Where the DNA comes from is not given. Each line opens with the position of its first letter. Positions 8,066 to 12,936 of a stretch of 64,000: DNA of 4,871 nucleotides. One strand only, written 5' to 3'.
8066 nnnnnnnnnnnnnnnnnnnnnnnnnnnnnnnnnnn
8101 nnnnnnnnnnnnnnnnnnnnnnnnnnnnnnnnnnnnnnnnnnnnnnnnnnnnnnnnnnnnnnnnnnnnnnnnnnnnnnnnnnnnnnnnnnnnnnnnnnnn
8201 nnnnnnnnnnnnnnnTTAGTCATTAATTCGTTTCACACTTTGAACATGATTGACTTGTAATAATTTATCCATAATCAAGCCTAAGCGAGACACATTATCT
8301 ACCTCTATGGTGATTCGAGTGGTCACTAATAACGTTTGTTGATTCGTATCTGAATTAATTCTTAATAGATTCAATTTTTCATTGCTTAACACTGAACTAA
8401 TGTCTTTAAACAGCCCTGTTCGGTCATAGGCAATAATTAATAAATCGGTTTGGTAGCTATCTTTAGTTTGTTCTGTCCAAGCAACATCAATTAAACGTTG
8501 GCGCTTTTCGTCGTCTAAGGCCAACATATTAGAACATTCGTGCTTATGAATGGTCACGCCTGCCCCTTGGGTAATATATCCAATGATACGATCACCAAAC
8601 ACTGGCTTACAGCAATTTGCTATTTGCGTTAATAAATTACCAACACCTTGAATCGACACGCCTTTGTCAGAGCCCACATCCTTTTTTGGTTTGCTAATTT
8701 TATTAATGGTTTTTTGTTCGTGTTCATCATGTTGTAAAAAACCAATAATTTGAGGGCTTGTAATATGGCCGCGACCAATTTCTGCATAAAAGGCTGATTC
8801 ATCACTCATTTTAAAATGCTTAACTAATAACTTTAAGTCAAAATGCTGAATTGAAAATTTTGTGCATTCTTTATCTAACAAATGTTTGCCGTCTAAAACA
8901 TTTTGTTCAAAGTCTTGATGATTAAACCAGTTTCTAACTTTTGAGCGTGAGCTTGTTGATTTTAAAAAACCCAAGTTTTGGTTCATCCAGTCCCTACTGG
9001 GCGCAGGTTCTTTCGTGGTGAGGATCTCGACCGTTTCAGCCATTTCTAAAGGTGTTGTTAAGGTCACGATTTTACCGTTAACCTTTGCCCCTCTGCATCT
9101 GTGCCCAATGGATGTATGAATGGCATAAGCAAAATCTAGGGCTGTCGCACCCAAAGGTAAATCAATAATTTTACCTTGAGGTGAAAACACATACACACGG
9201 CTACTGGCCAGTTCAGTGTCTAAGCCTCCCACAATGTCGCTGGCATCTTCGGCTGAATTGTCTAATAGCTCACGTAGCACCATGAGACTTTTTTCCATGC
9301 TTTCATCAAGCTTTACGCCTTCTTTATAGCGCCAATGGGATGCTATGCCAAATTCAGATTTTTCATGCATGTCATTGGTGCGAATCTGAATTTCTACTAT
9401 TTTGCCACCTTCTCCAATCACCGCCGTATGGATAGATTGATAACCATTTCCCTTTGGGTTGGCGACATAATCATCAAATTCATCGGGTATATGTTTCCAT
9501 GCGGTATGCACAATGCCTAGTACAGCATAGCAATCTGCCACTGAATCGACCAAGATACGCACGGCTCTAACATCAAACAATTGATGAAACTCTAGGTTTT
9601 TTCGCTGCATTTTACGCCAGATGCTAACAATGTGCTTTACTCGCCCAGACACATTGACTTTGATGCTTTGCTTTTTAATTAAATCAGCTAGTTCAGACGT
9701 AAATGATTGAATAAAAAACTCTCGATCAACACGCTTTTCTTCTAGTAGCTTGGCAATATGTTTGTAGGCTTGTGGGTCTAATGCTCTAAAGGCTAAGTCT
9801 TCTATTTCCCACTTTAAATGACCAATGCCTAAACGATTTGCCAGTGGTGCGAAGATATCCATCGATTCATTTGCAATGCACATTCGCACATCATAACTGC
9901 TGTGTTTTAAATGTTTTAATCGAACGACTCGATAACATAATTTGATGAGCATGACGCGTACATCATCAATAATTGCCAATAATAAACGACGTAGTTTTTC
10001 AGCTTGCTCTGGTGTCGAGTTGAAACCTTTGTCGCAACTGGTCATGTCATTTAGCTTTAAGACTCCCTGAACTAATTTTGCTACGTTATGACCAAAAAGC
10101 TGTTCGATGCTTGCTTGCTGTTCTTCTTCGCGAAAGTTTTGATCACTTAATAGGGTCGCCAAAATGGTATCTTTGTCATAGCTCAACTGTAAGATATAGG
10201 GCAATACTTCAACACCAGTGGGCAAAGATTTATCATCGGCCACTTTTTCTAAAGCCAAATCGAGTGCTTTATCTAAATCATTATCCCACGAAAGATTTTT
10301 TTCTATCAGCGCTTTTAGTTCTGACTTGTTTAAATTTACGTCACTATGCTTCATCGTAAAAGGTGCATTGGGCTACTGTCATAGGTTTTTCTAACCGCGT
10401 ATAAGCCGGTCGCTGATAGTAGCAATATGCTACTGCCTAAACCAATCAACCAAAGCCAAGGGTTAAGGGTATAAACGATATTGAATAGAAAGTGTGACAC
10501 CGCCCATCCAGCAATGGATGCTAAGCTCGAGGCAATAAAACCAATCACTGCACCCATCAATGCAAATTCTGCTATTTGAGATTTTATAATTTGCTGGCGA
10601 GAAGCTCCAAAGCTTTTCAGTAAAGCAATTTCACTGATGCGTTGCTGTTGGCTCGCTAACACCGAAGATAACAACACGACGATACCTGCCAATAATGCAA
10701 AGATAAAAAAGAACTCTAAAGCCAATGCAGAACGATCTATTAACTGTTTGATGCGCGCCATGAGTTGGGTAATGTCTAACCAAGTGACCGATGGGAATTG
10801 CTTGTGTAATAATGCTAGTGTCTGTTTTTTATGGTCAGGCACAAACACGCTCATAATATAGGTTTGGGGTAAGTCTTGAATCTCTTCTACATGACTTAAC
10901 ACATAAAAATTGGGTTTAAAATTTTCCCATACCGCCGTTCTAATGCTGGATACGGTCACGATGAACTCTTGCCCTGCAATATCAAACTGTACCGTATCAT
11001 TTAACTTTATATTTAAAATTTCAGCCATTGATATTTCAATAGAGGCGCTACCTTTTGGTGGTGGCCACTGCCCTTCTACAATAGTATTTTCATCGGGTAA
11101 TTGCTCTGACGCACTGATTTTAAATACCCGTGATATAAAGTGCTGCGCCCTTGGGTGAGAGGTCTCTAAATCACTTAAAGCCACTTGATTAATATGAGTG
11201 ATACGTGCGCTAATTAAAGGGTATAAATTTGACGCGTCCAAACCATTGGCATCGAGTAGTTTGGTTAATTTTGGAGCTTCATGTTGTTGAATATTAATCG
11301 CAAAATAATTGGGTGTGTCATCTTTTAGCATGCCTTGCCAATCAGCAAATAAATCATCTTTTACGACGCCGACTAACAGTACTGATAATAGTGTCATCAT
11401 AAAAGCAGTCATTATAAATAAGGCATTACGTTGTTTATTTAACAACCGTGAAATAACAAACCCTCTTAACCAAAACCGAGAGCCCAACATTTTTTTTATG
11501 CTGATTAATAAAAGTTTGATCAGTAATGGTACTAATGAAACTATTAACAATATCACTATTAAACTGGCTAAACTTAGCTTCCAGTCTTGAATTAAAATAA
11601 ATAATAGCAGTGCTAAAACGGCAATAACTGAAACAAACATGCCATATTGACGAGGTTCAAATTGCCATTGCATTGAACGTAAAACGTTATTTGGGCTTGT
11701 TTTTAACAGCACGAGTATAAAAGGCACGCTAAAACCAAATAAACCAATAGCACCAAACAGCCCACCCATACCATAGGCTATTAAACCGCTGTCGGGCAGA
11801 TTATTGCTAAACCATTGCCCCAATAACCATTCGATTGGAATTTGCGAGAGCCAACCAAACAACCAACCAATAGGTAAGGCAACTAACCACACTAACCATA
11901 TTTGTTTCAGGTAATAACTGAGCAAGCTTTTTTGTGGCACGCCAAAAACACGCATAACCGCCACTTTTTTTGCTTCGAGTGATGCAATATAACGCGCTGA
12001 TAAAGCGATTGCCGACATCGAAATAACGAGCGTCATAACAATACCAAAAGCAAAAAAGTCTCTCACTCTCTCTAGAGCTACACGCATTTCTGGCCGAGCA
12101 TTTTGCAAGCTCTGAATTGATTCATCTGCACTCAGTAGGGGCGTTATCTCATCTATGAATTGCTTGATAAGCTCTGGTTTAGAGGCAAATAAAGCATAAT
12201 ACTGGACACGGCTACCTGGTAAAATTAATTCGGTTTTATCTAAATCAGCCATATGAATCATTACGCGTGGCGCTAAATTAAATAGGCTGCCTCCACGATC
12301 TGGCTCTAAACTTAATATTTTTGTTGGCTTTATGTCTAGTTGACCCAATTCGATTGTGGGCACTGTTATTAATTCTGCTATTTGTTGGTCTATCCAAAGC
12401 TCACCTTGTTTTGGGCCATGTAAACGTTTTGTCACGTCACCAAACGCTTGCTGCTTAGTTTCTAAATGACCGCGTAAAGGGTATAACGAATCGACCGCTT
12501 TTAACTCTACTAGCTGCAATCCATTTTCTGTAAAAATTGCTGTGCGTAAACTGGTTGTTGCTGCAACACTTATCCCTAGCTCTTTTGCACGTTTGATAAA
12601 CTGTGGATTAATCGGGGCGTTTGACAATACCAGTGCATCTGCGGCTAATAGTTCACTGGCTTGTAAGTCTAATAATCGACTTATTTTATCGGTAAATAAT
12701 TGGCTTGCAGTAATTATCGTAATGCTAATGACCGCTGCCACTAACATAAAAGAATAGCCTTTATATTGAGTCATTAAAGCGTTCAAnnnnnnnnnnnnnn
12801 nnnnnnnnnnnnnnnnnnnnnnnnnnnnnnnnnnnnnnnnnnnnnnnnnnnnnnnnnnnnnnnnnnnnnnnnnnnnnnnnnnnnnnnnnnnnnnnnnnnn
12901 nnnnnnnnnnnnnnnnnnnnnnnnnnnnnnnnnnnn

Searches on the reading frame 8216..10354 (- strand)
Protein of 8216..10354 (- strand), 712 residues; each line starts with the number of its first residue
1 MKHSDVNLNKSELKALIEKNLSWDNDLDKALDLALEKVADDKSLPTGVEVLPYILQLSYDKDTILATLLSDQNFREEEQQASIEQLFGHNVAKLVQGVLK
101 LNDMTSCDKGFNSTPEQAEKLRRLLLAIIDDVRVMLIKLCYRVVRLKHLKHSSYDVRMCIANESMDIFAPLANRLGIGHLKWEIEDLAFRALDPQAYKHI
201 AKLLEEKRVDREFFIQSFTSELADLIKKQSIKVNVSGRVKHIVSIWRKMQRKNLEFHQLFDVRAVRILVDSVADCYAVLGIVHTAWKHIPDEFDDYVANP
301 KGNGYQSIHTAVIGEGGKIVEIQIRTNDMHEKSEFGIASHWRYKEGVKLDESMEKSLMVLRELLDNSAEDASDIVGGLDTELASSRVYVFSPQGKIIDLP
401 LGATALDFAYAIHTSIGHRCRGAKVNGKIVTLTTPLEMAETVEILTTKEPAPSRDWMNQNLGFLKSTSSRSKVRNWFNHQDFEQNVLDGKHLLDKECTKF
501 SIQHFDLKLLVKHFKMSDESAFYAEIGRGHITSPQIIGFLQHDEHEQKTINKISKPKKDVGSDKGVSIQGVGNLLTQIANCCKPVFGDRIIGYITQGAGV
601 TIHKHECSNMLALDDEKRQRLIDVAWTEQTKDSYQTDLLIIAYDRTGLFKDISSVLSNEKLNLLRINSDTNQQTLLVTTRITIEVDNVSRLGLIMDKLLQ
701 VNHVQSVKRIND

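Call 22: search_protein_families(library=pfam, proteins=[window:8216-10354:-], max_evalue=0.001)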
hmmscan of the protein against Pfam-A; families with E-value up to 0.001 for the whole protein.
window:8216-10354:- (712 aa): 6 families
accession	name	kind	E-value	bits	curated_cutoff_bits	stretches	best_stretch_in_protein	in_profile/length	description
PF04607.23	RelA_SpoT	-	8.6e-43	145.6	27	1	237-346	1-111/113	Region found in RelA / SpoT proteins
PF13328.12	HD_4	-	3.6e-33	114.9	27.2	1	40-177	17-155/156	HD domain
PF02824.27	TGS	-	9.6e-22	77.2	22.2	1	387-446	1-60/60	TGS domain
PF13291.12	ACT_4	-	1.7e-17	64.3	27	1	631-709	2-80/80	ACT domain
PF19296.4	RelA_AH_RIS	-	1.8e-08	35.1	23.8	0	563-617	128-182/185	RelA/SpoT, AH and RIS domains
PF01842.31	ACT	-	3.4e-06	27.2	27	1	638-701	3-64/66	ACT domain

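Call 53: find_homologous_proteins(query=window:8216-10354:-, max_evalue=1e-50)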
Query window:8216-10354:- (712 aa): 8000 proteins with E <= 1e-50 among 8000 candidates; the best 120 are listed.
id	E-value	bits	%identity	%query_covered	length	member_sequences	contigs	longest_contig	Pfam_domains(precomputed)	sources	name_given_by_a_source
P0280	0.0e+0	1599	100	100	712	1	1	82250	PF04607.24,PF13328.13,PF19296.6,PF02824.28,PF13291.13,PF01842.32,PF28438.1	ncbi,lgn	-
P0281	0.0e+0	1417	87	100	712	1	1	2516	PF04607.24,PF13328.13,PF19296.6,PF02824.28,PF13291.13,PF01842.32,PF28438.1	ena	-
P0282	0.0e+0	1409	87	100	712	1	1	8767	PF04607.24,PF13328.13,PF19296.6,PF02824.28,PF13291.13,PF28438.1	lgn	-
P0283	0.0e+0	1397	87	100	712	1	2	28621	PF04607.24,PF13328.13,PF19296.6,PF02824.28,PF13291.13,PF28438.1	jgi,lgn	-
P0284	0.0e+0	1379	85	100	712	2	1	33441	PF04607.24,PF13328.13,PF19296.6,PF02824.28,PF13291.13,PF01842.32,PF28438.1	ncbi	-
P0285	0.0e+0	1369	85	100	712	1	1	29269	PF04607.24,PF13328.13,PF19296.6,PF02824.28,PF13291.13,PF01842.32,PF28438.1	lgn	-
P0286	0.0e+0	1362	84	100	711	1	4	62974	PF04607.24,PF13328.13,PF19296.6,PF02824.28,PF13291.13,PF01842.32,PF28438.1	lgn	-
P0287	0.0e+0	1272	80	99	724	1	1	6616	PF04607.24,PF13328.13,PF19296.6,PF02824.28,PF13291.13,PF01842.32,PF28438.1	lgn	-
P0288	0.0e+0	1183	75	100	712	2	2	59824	PF04607.24,PF13328.13,PF19296.6,PF02824.28,PF13291.13,PF01842.32,PF28438.1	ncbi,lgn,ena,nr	ncbi:MAG: bifunctional (p)ppGpp synthetase/guanosine-3',5'-bis(diphosphate) 3'-pyrophosphohydrolase 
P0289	0.0e+0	1160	73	99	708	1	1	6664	PF04607.24,PF13328.13,PF19296.6,PF02824.28,PF13291.13,PF28438.1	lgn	-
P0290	0.0e+0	1130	72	98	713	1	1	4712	PF04607.24,PF13328.13,PF19296.6,PF02824.28,PF13291.13,PF01842.32,PF28438.1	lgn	-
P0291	9.8e-288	974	61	97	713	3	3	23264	PF04607.24,PF13328.13,PF19296.6,PF02824.28,PF13291.13,PF01842.32,PF28438.1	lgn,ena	-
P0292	2.1e-285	966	60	98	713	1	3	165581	PF04607.24,PF13328.13,PF19296.6,PF02824.28,PF13291.13,PF28438.1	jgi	-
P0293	2.1e-285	966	60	98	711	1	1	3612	PF04607.24,PF13328.13,PF19296.6,PF02824.28,PF13291.13,PF01842.32,PF28438.1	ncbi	-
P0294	3.1e-285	966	60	98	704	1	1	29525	PF04607.24,PF13328.13,PF19296.6,PF02824.28,PF13291.13,PF01842.32,PF28438.1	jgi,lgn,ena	-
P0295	1.0e-284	964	60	98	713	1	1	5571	PF04607.24,PF13328.13,PF19296.6,PF02824.28,PF13291.13,PF28438.1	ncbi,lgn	ncbi:MAG: bifunctional (p)ppGpp synthetase/guanosine-3',5'-bis(diphosphate) 3'-pyrophosphohydrolase 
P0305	1.1e-282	957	60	98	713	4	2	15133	PF04607.24,PF13328.13,PF19296.6,PF02824.28,PF13291.13,PF28438.1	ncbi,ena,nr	ncbi:MAG: bifunctional (p)ppGpp synthetase/guanosine-3',5'-bis(diphosphate) 3'-pyrophosphohydrolase 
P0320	1.6e-280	950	59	98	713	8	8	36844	PF04607.24,PF13328.13,PF19296.6,PF02824.28,PF13291.13,PF28438.1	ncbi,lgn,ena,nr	ncbi:MAG: bifunctional (p)ppGpp synthetase/guanosine-3',5'-bis(diphosphate) 3'-pyrophosphohydrolase 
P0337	9.2e-280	948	60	97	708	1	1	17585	PF04607.24,PF13328.13,PF19296.6,PF02824.28,PF13291.13,PF01842.32,PF28438.1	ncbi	ncbi:MAG: bifunctional (p)ppGpp synthetase/guanosine-3',5'-bis(diphosphate) 3'-pyrophosphohydrolase 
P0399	9.6e-277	938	59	98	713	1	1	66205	PF04607.24,PF13328.13,PF19296.6,PF02824.28,PF13291.13,PF28438.1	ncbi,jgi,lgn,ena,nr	ncbi:MAG: bifunctional (p)ppGpp synthetase/guanosine-3',5'-bis(diphosphate) 3'-pyrophosphohydrolase 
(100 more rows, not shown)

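Call 54: list_cluster_members(proteins=[P0288, P0295, P0305, P0320, P0337, P0399, P0022, P0029, P0118])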
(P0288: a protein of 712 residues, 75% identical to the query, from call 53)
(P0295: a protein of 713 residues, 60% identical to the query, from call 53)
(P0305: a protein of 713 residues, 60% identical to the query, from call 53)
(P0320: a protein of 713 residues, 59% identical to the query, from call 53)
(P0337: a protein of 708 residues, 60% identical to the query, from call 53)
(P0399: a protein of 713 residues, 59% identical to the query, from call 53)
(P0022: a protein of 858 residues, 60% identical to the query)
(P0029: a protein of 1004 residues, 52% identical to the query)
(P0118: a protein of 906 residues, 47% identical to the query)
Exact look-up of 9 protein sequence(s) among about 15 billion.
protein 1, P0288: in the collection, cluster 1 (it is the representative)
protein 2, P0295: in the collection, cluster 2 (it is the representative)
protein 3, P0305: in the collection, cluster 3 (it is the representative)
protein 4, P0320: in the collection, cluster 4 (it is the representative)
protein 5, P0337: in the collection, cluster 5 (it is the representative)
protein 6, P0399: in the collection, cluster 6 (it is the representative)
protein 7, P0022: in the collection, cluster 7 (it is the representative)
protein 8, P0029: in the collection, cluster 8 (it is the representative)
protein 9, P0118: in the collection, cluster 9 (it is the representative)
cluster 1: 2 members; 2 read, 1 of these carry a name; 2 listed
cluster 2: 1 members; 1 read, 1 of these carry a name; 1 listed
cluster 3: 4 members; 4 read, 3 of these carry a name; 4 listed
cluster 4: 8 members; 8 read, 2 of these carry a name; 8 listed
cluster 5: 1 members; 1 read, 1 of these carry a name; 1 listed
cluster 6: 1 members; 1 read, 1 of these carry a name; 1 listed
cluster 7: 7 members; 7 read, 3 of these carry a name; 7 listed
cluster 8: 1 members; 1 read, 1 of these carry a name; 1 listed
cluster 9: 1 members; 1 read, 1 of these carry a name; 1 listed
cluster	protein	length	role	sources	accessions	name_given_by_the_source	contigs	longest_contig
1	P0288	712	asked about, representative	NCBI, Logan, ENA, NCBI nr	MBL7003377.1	MAG: bifunctional (p)ppGpp synthetase/guanosine-3',5'-bis(diphosphate) ... | bifunctional (p)ppGpp synthetase/guanosine-3',5'-bis(diphosphate) 3'-pyrophosphohydrolase ...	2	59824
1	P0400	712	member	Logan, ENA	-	-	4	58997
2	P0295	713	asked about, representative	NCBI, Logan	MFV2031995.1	MAG: bifunctional (p)ppGpp synthetase/guanosine-3',5'-bis(diphosphate) ...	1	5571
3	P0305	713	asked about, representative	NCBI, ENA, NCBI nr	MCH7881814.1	MAG: bifunctional (p)ppGpp synthetase/guanosine-3',5'-bis(diphosphate) ... | bifunctional (p)ppGpp synthetase/guanosine-3',5'-bis(diphosphate) 3'-pyrophosphohydrolase ...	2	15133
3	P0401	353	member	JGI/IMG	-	GTP pyrophosphokinase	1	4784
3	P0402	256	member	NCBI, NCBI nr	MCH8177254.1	MAG: bifunctional (p)ppGpp synthetase/guanosine-3',5'-bis(diphosphate) ... | bifunctional (p)ppGpp synthetase/guanosine-3',5'-bis(diphosphate) 3'-pyrophosphohydrolase ...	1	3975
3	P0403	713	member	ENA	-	-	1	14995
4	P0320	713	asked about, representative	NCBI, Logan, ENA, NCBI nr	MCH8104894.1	MAG: bifunctional (p)ppGpp synthetase/guanosine-3',5'-bis(diphosphate) ... | bifunctional (p)ppGpp synthetase/guanosine-3',5'-bis(diphosphate) 3'-pyrophosphohydrolase ...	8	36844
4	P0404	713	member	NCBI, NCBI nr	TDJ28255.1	MAG: bifunctional (p)ppGpp synthetase/guanosine-3',5'-bis(diphosphate) ...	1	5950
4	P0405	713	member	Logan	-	-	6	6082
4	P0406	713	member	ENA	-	-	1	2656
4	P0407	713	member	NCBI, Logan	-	-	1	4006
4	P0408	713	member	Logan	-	-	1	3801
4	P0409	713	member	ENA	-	-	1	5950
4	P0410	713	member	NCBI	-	-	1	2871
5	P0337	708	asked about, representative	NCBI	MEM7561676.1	MAG: bifunctional (p)ppGpp synthetase/guanosine-3',5'-bis(diphosphate) ...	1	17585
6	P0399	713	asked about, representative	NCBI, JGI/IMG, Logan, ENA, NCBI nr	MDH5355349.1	MAG: bifunctional (p)ppGpp synthetase/guanosine-3',5'-bis(diphosphate) ... | bifunctional (p)ppGpp synthetase/guanosine-3',5'-bis(diphosphate) 3'-pyrophosphohydrolase ...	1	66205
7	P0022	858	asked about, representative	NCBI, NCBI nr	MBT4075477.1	MAG: PAS domain-containing protein [Gammaproteobacteria bacterium] | PAS domain-containing protein [Gammaproteobacteria bacterium]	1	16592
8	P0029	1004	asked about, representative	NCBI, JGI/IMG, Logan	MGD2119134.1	MAG: methyl-accepting chemotaxis protein [Chromatiales bacterium] | methyl-accepting chemotaxis protein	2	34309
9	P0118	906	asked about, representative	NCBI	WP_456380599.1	methyl-accepting chemotaxis protein [Thiolapillus sp.]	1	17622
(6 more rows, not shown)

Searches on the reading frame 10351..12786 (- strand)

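Call 52: search_protein_families(library=pfam, proteins=[window:10351-12786:-], max_evalue=0.001)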
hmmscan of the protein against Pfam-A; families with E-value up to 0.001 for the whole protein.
window:10351-12786:- (811 aa): 1 family
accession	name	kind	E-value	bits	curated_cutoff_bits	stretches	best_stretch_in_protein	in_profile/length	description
PF02687.27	FtsX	-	2.5e-20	73.1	25.5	2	692-804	2-118/120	FtsX-like permease C-terminal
